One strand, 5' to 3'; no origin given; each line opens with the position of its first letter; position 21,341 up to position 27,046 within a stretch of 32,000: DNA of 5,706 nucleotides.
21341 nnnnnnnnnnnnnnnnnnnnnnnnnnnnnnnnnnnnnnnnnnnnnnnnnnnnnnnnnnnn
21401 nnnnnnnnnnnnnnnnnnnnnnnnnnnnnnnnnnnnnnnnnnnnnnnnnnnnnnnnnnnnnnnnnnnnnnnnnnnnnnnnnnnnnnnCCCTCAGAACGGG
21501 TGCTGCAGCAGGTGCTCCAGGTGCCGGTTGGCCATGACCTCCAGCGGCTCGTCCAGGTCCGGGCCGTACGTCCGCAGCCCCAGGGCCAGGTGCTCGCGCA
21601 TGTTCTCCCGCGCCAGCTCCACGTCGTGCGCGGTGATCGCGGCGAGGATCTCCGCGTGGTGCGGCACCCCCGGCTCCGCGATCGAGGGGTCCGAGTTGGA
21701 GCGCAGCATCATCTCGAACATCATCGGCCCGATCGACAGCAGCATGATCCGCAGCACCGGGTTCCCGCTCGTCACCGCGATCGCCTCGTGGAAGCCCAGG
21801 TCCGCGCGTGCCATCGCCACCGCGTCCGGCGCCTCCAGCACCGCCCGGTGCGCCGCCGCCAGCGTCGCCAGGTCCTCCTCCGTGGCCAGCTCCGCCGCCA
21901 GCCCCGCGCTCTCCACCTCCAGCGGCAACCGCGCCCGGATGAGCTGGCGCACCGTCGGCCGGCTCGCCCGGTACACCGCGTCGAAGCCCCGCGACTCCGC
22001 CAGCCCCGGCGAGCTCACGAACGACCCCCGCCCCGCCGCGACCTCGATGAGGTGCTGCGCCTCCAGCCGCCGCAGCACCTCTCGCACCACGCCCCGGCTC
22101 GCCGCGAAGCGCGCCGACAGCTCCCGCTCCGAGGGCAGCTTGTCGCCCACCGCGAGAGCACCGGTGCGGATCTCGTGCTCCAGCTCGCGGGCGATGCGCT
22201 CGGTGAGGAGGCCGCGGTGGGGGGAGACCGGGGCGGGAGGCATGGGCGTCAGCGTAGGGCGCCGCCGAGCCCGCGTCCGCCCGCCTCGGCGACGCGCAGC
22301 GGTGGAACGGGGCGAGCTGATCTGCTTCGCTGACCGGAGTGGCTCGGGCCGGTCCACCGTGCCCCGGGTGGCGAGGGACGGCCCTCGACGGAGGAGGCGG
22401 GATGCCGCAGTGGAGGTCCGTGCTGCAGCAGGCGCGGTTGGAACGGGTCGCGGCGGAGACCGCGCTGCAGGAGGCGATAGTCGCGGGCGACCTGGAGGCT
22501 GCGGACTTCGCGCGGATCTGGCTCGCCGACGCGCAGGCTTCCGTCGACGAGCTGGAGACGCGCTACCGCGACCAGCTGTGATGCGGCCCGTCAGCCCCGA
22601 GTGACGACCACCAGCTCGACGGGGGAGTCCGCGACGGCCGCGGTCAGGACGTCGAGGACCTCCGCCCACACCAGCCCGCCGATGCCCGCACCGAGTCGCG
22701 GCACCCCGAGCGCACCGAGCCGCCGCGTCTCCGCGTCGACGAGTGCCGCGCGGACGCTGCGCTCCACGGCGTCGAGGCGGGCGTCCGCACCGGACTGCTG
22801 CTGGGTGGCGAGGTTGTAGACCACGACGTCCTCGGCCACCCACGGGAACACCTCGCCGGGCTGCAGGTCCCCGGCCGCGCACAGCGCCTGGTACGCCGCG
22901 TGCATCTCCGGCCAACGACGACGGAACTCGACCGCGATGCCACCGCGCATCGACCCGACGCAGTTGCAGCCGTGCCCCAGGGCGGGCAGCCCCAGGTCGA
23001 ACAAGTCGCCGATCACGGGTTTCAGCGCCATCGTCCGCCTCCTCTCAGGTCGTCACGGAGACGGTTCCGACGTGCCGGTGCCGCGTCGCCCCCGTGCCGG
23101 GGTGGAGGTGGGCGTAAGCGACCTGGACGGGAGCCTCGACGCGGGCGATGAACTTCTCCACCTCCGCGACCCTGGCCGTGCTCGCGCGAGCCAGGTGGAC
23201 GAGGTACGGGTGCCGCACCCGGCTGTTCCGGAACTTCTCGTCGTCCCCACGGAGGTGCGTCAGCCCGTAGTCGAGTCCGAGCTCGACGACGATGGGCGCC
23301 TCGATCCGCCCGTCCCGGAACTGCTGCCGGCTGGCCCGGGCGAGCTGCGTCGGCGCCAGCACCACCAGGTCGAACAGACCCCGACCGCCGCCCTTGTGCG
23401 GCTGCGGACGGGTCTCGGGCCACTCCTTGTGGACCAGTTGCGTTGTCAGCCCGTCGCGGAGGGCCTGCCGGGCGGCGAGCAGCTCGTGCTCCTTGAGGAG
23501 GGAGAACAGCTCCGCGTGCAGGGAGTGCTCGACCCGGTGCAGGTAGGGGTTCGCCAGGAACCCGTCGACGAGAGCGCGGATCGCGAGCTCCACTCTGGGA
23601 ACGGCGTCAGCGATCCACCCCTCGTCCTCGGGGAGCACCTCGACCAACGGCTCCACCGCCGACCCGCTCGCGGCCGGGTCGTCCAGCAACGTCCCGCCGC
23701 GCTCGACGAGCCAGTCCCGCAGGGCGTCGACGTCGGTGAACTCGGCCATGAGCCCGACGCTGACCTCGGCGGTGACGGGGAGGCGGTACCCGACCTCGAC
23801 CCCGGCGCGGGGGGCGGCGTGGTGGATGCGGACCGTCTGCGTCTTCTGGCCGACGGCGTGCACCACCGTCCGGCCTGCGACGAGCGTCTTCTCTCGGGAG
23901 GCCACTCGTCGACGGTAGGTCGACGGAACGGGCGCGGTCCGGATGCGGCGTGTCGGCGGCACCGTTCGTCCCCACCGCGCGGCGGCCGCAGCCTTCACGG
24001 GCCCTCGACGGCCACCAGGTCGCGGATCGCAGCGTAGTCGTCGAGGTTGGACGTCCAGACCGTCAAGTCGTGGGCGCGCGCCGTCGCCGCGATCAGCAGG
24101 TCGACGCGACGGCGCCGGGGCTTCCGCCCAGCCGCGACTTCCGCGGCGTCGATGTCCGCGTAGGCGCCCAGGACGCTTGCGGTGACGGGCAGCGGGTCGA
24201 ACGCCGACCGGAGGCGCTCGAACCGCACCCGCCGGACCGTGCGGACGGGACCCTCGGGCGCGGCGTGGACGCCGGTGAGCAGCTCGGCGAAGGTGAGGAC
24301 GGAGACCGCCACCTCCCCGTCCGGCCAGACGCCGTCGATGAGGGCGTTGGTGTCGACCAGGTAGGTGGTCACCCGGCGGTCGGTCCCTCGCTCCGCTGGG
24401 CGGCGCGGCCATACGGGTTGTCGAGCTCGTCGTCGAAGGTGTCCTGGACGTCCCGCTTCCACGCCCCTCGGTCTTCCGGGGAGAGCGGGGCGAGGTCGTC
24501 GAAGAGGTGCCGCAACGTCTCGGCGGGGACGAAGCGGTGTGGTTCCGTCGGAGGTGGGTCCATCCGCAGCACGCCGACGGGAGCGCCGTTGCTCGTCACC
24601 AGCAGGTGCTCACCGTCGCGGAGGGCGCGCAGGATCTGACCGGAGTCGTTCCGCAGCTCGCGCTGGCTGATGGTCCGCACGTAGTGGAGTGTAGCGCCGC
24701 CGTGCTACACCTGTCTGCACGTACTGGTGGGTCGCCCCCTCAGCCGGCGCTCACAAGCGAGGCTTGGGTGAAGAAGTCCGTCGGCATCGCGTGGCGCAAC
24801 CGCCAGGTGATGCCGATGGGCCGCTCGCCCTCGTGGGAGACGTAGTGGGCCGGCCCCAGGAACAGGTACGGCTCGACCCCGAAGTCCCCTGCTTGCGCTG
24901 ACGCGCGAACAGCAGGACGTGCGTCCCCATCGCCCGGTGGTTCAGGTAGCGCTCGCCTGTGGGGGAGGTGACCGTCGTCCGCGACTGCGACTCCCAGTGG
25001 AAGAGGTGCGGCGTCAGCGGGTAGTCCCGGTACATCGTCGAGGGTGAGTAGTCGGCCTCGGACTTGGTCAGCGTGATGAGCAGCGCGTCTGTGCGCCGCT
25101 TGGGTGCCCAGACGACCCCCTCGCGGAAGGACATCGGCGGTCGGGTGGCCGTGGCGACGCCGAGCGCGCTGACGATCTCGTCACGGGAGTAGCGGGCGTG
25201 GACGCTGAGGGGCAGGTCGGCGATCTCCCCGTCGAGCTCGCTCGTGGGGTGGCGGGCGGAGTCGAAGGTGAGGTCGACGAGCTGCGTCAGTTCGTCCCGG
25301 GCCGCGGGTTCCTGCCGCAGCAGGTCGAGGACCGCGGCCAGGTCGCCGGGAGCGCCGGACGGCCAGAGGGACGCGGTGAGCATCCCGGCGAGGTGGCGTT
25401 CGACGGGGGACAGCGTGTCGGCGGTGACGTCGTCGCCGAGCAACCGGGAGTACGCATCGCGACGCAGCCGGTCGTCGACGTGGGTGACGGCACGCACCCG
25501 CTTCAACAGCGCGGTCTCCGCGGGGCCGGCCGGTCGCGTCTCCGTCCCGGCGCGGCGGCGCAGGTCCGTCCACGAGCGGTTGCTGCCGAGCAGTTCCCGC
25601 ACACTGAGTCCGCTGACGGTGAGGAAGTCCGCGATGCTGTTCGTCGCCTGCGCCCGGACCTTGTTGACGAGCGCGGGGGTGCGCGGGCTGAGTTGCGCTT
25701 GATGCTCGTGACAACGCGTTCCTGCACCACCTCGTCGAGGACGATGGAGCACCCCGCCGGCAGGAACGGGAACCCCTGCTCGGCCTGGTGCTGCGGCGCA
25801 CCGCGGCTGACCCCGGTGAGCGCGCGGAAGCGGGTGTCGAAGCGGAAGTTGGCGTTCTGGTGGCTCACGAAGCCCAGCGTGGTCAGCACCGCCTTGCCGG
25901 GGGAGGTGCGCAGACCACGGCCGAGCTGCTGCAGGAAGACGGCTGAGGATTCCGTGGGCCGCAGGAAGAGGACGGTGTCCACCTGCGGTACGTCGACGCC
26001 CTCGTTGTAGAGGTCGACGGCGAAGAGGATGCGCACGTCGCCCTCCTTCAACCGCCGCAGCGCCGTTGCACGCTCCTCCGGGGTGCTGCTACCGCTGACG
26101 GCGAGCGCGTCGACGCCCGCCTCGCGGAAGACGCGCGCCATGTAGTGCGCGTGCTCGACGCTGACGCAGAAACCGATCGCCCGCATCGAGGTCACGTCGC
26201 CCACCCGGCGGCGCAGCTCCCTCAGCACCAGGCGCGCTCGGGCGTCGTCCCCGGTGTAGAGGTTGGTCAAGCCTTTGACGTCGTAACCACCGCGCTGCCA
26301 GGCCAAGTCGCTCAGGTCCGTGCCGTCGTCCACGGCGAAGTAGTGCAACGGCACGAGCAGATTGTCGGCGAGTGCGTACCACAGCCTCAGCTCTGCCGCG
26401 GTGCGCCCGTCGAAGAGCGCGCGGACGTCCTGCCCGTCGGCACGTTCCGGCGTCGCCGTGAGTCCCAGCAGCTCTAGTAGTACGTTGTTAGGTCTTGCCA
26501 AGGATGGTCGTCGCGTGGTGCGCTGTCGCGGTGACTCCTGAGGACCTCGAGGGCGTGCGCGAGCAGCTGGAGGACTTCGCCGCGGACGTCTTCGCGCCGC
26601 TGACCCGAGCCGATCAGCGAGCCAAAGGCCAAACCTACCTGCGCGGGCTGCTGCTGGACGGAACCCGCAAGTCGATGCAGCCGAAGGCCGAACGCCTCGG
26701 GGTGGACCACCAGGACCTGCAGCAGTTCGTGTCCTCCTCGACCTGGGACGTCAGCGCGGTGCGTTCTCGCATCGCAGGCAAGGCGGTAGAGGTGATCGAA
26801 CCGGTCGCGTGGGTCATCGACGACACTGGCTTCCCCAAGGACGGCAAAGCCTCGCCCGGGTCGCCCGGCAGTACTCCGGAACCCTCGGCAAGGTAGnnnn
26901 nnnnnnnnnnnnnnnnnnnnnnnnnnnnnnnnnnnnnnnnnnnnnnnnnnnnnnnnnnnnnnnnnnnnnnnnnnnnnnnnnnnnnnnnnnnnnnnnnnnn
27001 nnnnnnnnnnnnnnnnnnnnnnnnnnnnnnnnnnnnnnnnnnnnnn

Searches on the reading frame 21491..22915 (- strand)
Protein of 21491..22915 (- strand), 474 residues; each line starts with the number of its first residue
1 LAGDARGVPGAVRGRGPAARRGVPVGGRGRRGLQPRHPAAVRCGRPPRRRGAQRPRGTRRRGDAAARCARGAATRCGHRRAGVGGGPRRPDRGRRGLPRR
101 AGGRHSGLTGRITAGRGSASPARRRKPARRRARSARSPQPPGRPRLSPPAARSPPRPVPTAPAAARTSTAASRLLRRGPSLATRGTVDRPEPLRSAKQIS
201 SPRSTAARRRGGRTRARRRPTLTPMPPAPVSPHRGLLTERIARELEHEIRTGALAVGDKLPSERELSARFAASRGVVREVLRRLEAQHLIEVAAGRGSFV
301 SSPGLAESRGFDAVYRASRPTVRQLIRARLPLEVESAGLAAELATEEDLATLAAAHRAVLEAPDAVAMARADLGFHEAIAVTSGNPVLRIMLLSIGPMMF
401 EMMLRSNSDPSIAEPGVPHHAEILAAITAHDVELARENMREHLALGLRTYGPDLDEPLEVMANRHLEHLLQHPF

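Call 14: search_protein_families(library=pfam, proteins=[window:21491-22915:-], max_evalue=0.01)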
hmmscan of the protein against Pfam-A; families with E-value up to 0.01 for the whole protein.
window:21491-22915:- (474 aa): 3 families
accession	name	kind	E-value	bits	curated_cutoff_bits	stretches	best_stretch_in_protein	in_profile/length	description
PF07729.17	FCD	-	3.7e-23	82.7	24.3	1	325-444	2-124/125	FCD domain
PF00392.27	GntR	-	2.3e-19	69.2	27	1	237-300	1-64/64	Bacterial regulatory proteins, gntR family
PF14502.12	HTH_41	-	0.0015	18.4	25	1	256-294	2-40/48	Helix-turn-helix domain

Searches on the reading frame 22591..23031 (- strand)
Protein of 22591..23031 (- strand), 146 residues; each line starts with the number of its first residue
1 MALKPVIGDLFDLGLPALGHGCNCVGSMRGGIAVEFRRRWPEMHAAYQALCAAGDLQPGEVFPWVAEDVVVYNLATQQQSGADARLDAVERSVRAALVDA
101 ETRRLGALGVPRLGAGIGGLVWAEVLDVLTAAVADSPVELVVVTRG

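Call 14: search_protein_families(library=pfam, proteins=[window:22591-23031:-], max_evalue=0.01)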
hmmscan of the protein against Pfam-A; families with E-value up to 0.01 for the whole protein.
window:22591-23031:- (146 aa): 1 family
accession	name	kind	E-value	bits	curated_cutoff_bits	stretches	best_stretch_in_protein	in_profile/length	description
PF01661.27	Macro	-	4.7e-09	36.7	22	1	20-128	2-117/118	Macro domain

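Call 29: search_protein_families(library=padloc, proteins=[window:22591-23031:-], max_evalue=0.001)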
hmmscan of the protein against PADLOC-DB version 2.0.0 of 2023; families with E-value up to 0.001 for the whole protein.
window:22591-23031:- (146 aa): 1 family
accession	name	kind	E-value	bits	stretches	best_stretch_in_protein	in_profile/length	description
PDLC02990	DarG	-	1.6e-25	88.3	1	6-142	5-142/329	-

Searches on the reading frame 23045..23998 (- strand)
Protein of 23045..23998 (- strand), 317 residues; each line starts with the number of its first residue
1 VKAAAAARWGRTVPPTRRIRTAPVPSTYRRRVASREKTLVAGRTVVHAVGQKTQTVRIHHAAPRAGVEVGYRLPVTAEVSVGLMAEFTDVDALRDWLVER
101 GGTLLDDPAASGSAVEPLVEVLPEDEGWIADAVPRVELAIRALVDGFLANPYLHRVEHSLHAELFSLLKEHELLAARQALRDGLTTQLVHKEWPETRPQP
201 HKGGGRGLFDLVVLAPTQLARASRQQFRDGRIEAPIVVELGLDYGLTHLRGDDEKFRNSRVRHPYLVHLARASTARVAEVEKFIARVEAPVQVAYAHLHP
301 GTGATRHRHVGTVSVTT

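Call 68: search_protein_families(library=pfam, proteins=[window:23045-23998:-], max_evalue=0.001)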
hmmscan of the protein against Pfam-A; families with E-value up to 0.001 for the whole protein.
window:23045-23998:- (317 aa): 0 families

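Call 69: search_solved_structures(query=window:23045-23998:-, max_evalue=1)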
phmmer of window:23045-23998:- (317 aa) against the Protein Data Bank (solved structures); distinct sequences matched with E-value up to 1: 4.
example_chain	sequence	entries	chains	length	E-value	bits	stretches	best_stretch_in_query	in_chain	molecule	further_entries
6ft5_A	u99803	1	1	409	8.1e-05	25.1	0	94-132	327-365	alphaRep A3_A3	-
3ltm_A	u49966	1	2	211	0.0038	19.7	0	94-132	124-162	Alpha-Rep4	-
3ltj_A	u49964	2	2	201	0.0038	19.6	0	94-132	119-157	AlphaRep-4 | bA3-2: binder of A3 protein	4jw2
6fsq_A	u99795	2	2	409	0.078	15.3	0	94-132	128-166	alphaRep A3_bGFPD | A3_bGFPD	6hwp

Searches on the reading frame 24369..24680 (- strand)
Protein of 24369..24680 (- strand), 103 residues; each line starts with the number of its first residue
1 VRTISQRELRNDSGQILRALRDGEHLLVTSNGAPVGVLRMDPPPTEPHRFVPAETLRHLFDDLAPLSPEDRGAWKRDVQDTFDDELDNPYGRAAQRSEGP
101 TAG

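Call 14: search_protein_families(library=pfam, proteins=[window:24369-24680:-], max_evalue=0.01)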
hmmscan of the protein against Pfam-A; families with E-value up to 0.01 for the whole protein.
window:24369-24680:- (103 aa): 1 family
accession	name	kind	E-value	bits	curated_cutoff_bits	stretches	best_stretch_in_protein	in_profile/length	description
PF02604.26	PhdYeFM_antitox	-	6.6e-07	29.4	29.8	1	1-38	1-39/74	Antitoxin Phd_YefM, type II toxin-antitoxin system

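Call 29: search_protein_families(library=padloc, proteins=[window:24369-24680:-], max_evalue=0.001)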
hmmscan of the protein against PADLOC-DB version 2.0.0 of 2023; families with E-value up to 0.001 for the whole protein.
window:24369-24680:- (103 aa): 0 families

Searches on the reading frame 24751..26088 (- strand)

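Call 15: search_protein_families(library=pfam, proteins=[window:24751-26088:-], max_evalue=0.01)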
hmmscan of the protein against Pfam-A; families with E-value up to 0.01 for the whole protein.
window:24751-26088:- (445 aa): 1 family
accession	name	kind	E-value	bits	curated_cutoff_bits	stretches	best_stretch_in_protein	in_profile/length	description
PF11907.13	DUF3427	-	7.9e-15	55.3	27.7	1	261-399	97-228/280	Domain of unknown function (DUF3427)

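Call 29: search_protein_families(library=padloc, proteins=[window:24751-26088:-], max_evalue=0.001)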
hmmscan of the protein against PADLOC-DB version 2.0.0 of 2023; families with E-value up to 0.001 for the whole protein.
window:24751-26088:- (445 aa): 1 family
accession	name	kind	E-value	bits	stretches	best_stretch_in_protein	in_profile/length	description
PDLC03659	mREase_IV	-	9.4e-62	207.1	1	130-409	622-904/945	Type IV methyl-directed restriction enzyme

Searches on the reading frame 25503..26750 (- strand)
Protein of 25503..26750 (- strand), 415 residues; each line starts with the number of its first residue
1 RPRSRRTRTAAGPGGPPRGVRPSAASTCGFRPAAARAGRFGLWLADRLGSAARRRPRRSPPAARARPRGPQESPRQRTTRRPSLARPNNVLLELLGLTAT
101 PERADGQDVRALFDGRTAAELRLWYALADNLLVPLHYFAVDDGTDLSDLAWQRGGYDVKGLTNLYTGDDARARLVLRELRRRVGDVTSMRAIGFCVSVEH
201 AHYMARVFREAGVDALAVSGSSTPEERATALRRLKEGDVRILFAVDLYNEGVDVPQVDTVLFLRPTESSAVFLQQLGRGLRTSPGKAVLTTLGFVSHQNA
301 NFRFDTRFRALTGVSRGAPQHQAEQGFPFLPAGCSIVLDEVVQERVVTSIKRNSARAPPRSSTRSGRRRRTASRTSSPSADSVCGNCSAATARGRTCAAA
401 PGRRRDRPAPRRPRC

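Call 15: search_protein_families(library=pfam, proteins=[window:25503-26750:-], max_evalue=0.01)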
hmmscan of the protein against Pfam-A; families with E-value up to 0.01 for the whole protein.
window:25503-26750:- (415 aa): 1 family
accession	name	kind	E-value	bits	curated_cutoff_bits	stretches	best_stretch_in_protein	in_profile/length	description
PF00271.37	Helicase_C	-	2.6e-15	57.1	23.5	1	188-282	15-109/110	Helicase conserved C-terminal domain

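Call 29: search_protein_families(library=padloc, proteins=[window:25503-26750:-], max_evalue=0.001)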
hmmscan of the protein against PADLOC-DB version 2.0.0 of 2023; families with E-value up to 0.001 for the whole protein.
window:25503-26750:- (415 aa): 18 families
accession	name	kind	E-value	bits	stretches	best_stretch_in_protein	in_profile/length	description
PDLC03659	mREase_IV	-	3.5e-91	304.5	1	93-353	363-624/945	Type IV methyl-directed restriction enzyme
PDLC03658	mREase_IV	-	1.6e-34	116.9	1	94-303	364-566/953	Type IV methyl-directed restriction enzyme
PDLC02707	PbeA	-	3.9e-16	56.8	1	189-287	524-622/672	PbeA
PDLC02704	PbeA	-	2.9e-12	43.9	1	205-296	554-645/682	PbeA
PDLC03597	REase_MTase_IIG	-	5.8e-09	32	1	217-287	523-600/1646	Type IIG restriction enzyme-methyltransferase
PDLC02706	PbeA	-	2.9e-08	30.8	1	222-289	599-666/722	PbeA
PDLC02705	PbeA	-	9.5e-07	25.3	1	190-284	527-622/691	PbeA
PDLC03047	REase_I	-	1.1e-06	24.7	1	236-286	657-710/1107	Type I restriction enzyme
PDLC02870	DpdF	-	7.7e-06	22.7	1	188-290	226-329/534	DpdF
PDLC02503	BrxHI|BrxHII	-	1e-05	22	1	192-282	252-342/698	BrxHI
PDLC01089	C3a193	-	1.3e-05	21.8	1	219-291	519-590/983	poss. alt. Cas3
PDLC03051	REase_MTase_I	-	5.4e-05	18.5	1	238-287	556-605/1591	Type I restriction enzyme-methyltransferase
PDLC02501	BrxHI|BrxHII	-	9.9e-05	18.6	1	188-287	248-347/925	BrxHI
PDLC03928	PsyrT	-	0.00013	18.4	1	192-281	245-334/689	-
PDLC02867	DpdF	-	0.00022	17.7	1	193-300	378-483/855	DpdF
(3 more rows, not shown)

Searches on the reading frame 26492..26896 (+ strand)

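Call 15: search_protein_families(library=pfam, proteins=[window:26492-26896:+], max_evalue=0.01)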
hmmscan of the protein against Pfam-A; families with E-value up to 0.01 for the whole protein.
window:26492-26896:+ (134 aa): 1 family
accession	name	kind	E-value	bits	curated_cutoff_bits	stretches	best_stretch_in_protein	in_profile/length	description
PF13546.12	DDE_5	-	1.8e-29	103.6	27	1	33-123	2-96/272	DDE superfamily endonuclease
